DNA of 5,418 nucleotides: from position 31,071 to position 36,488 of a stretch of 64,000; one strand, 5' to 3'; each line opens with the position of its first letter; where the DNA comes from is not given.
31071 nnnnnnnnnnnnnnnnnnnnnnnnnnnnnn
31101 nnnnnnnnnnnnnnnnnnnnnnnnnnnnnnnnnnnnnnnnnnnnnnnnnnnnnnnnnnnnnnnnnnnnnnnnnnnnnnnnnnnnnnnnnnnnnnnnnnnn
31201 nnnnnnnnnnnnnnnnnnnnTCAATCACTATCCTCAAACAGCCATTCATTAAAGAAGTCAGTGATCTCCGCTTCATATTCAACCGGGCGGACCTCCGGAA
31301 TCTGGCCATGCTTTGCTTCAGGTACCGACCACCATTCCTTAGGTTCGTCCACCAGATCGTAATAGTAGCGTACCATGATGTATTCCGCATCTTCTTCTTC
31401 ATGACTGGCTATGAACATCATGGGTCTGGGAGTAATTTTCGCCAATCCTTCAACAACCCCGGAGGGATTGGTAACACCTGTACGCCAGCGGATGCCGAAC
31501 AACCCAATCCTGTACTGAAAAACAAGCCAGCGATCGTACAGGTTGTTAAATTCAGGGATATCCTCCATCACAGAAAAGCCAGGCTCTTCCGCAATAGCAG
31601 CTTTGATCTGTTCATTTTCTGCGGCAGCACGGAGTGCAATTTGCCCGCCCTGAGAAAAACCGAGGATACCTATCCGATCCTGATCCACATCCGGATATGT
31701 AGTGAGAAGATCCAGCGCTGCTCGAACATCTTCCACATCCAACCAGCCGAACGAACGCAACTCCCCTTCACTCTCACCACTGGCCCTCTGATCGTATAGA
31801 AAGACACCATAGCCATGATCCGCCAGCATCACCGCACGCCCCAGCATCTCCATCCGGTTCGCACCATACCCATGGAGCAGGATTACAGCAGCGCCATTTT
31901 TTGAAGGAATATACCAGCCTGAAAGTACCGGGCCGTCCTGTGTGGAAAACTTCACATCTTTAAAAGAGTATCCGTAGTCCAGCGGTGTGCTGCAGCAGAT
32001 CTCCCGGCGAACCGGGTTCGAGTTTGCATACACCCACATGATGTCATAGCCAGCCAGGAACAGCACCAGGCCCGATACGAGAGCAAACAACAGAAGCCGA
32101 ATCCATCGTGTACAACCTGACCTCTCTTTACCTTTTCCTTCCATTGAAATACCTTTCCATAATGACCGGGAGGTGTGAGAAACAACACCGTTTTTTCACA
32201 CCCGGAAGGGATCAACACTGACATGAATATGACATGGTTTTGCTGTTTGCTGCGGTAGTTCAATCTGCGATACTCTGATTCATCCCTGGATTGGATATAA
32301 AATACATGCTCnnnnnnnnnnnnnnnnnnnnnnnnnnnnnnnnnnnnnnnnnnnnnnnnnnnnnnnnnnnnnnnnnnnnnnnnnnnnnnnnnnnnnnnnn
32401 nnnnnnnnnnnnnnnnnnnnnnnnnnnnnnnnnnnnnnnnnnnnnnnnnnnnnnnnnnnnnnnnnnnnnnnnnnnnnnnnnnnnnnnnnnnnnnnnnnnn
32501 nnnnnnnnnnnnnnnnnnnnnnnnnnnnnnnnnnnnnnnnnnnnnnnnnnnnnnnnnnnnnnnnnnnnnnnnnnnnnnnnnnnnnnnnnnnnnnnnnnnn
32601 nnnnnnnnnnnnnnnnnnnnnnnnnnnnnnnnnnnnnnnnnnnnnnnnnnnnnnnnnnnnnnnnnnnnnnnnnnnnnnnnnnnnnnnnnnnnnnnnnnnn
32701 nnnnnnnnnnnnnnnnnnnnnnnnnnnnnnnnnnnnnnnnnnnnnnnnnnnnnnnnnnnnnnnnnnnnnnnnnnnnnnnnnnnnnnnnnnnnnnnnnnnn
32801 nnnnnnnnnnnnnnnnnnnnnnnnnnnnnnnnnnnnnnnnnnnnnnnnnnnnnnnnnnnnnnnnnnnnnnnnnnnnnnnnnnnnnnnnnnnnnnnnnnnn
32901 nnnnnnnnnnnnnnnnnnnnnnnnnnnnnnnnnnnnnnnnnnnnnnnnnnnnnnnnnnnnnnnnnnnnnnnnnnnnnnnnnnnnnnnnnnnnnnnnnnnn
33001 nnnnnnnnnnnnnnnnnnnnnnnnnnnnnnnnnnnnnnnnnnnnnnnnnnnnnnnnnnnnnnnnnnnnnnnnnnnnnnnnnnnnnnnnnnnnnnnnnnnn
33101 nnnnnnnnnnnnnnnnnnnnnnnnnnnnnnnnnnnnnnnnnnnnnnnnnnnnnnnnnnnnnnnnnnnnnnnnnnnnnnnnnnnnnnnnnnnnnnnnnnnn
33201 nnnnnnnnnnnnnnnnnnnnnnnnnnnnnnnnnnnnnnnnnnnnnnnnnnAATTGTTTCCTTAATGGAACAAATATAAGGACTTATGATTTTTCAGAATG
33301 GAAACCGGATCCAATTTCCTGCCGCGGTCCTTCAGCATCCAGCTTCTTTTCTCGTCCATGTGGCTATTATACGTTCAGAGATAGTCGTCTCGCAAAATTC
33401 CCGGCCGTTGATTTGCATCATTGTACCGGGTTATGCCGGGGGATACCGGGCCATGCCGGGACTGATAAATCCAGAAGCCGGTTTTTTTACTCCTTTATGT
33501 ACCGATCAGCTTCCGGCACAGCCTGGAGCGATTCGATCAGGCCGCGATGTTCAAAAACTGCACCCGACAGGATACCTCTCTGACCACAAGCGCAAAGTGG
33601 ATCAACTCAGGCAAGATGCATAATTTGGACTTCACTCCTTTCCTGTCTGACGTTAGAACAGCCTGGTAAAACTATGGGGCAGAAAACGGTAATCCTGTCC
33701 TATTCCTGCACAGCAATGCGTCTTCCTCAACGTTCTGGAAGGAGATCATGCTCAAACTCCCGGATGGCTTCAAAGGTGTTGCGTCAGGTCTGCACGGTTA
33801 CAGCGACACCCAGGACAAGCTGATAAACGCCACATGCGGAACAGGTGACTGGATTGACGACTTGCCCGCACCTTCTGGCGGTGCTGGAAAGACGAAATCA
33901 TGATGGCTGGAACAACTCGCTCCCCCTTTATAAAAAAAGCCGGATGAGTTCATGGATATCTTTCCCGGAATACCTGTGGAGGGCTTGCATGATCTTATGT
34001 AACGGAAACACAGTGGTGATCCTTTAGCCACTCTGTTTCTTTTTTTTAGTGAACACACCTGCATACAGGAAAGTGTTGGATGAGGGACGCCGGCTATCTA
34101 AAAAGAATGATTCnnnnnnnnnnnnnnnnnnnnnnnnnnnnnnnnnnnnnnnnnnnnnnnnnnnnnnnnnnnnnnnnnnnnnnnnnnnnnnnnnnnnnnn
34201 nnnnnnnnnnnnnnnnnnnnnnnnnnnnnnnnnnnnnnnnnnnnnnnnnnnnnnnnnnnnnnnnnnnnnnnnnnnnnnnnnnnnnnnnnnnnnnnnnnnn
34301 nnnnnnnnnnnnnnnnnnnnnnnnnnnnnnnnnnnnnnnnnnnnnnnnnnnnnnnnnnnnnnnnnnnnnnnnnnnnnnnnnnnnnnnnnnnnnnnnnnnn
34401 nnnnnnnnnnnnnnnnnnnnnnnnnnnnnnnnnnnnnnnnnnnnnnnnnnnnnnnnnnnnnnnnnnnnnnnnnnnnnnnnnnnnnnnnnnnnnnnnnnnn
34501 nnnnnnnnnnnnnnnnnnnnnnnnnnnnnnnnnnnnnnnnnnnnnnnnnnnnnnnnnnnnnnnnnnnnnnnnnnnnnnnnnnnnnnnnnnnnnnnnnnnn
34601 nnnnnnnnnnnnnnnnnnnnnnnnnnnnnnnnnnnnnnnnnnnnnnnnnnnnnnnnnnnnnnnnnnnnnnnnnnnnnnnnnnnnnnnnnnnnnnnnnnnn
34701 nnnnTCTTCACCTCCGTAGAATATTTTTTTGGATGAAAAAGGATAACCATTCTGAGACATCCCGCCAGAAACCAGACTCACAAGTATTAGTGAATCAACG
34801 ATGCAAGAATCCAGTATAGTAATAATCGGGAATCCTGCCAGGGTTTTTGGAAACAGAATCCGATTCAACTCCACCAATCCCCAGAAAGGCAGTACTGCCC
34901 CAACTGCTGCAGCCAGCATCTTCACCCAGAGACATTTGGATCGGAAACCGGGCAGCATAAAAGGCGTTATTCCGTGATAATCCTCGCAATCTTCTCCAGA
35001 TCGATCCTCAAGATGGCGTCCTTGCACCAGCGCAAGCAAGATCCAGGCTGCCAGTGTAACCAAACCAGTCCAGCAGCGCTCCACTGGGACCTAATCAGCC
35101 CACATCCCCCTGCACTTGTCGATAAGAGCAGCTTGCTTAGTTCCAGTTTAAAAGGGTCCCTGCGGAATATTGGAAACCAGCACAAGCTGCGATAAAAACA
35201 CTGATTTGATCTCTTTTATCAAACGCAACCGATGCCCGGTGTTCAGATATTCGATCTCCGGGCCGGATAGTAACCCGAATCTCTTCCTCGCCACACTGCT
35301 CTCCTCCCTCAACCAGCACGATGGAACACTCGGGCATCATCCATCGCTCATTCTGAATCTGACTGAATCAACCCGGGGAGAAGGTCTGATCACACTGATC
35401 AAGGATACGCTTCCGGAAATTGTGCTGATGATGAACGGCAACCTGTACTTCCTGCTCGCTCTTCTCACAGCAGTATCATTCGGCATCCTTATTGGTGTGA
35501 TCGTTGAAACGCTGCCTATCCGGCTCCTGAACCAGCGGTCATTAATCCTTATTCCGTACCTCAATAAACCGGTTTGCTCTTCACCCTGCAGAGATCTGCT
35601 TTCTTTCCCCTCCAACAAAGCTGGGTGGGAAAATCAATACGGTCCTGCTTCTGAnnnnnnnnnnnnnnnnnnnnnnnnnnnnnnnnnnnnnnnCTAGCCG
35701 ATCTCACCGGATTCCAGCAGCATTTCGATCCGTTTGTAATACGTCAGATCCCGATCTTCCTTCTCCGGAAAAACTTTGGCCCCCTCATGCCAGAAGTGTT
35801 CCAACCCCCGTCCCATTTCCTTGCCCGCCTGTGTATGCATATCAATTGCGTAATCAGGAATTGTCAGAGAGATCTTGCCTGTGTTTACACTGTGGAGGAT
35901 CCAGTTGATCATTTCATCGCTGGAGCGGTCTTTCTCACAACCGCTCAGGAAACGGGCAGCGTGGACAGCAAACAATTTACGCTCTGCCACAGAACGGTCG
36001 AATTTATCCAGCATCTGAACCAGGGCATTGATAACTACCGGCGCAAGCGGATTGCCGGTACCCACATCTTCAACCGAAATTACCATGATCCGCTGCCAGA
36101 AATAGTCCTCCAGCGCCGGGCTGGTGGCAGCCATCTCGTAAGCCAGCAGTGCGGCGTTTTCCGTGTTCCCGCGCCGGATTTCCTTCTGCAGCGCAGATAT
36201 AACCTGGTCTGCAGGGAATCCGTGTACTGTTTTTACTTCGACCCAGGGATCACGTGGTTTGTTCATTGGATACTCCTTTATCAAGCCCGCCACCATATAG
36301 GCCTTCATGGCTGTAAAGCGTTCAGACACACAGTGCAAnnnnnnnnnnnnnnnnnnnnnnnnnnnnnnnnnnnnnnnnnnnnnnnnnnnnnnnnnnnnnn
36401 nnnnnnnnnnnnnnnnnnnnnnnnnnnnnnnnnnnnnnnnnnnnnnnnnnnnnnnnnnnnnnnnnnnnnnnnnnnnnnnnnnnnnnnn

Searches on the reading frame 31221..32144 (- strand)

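Call 65: search_protein_families(library=pfam, proteins=[window:31221-32144:-], max_evalue=0.001)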
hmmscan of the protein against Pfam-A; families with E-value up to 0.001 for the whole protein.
window:31221-32144:- (307 aa): 12 families
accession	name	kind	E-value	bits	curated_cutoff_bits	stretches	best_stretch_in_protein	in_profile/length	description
PF12146.15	Hydrolase_4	-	7.5e-13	48.8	27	1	83-205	3-128/239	Serine aminopeptidase, S33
PF00561.26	Abhydrolase_1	-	1.6e-11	44.8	25.8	1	86-197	2-110/245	alpha/beta hydrolase fold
PF02129.25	Peptidase_S15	-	1.9e-11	44.6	23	1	99-195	46-135/262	X-Pro dipeptidyl-peptidase (S15 family)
PF05448.18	AXE1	-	2.7e-11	43.3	21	1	139-192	159-212/321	Acetyl xylan esterase (AXE1)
PF12697.13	Abhydrolase_6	-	1e-10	43.1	26.3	1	87-229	1-149/217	Alpha/beta hydrolase family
PF00326.27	Peptidase_S9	-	6e-09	36.1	22.6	1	103-211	6-124/213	Prolyl oligopeptidase family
PF01738.24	DLH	-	2.7e-07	30.9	21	1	134-185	71-126/217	Dienelactone hydrolase family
PF12740.14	PETase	-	1.4e-06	28.4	28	1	84-188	54-157/263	PET hydrolase-like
PF08840.17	BAAT_C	-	2.8e-06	28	20.9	1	142-189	8-55/210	BAAT / Acyl-CoA thioester hydrolase C terminal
PF02230.22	Abhydrolase_2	-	6.3e-06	26.6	23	0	149-179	99-128/217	Phospholipase/Carboxylesterase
PF22244.2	GCE_fung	-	0.00048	20.5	27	1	117-189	68-138/231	Glucuronyl esterase, fungi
PF20434.5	BD-FAE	-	0.00088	19.3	26.8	0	104-179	40-114/215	BD-FAE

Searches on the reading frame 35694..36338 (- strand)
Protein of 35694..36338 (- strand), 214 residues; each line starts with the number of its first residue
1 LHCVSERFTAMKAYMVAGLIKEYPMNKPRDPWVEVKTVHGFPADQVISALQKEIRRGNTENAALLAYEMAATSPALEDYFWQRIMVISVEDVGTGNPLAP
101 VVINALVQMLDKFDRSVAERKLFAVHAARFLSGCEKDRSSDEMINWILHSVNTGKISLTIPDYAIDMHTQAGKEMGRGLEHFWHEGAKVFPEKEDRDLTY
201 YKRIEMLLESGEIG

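Call 65: search_protein_families(library=pfam, proteins=[window:35694-36338:-], max_evalue=0.001)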
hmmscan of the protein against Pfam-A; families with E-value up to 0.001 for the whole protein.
window:35694-36338:- (214 aa): 1 family
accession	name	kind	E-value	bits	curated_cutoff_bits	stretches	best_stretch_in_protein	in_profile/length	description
PF12002.13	MgsA_C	-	1.4e-06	28.8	27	1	78-181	22-122/167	MgsA AAA+ ATPase C terminal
